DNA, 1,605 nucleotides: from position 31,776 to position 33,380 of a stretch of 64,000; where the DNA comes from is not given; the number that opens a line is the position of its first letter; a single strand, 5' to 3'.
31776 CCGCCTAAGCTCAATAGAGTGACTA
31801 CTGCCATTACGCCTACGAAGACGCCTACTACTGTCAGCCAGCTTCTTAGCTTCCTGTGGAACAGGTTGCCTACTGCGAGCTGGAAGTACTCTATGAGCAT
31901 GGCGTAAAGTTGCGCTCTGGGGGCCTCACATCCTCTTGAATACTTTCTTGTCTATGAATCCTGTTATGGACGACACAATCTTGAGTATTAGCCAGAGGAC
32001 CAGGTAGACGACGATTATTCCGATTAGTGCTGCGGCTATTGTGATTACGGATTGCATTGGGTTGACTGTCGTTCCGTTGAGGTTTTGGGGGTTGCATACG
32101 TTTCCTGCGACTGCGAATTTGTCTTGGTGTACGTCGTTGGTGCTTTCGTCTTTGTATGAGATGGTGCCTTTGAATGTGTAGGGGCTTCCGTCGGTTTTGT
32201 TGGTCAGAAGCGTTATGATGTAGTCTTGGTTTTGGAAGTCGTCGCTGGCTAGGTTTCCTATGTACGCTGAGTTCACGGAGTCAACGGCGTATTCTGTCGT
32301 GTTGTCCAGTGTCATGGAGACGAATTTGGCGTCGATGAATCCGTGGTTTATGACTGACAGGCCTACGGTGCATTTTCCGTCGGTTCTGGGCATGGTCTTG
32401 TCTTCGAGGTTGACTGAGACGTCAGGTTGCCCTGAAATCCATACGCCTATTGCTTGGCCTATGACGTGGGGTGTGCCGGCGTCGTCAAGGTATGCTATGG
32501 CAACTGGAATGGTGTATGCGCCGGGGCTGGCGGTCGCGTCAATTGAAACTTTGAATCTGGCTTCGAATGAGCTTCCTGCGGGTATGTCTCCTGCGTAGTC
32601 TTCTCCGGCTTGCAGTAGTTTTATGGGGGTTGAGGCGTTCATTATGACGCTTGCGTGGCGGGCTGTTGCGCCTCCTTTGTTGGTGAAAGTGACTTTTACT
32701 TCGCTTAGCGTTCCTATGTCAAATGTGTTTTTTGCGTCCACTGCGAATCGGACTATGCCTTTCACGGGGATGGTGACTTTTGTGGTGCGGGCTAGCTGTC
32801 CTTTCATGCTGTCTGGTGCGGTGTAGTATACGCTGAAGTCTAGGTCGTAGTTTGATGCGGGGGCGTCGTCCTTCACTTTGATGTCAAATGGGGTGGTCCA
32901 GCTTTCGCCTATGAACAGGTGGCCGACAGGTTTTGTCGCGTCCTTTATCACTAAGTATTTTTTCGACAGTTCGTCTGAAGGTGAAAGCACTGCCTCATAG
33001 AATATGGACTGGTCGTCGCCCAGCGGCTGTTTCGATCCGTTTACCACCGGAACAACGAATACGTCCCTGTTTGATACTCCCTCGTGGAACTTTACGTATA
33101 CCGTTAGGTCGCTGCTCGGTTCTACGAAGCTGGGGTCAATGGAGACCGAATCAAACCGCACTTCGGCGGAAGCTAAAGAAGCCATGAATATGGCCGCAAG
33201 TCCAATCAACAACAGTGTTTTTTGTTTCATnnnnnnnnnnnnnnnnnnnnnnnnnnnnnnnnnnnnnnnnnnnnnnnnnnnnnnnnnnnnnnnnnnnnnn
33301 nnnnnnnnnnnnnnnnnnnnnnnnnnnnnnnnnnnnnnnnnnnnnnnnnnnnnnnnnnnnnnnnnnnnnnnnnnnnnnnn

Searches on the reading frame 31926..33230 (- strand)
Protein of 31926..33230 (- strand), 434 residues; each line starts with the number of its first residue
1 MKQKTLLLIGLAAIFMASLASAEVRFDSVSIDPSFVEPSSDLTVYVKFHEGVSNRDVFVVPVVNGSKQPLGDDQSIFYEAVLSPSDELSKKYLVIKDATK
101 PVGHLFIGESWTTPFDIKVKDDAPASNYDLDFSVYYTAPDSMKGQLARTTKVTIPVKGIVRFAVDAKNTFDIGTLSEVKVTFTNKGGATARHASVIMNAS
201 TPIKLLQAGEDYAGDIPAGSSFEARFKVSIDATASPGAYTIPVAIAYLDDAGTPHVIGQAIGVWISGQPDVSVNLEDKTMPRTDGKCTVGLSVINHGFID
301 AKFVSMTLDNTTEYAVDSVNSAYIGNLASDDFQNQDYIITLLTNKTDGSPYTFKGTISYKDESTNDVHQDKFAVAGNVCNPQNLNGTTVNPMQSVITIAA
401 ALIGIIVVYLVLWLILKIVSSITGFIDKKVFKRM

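Call 53: search_protein_families(library=pfam, proteins=[window:31926-33230:-], max_evalue=0.00001)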
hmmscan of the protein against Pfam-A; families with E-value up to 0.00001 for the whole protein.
window:31926-33230:- (434 aa): 1 family
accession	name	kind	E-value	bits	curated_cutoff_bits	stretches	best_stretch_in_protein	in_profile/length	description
PF10633.15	NPCBM_assoc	-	6.4e-09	36.3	24.4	1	173-246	4-76/78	NPCBM-associated, NEW3 domain of alpha-galactosidase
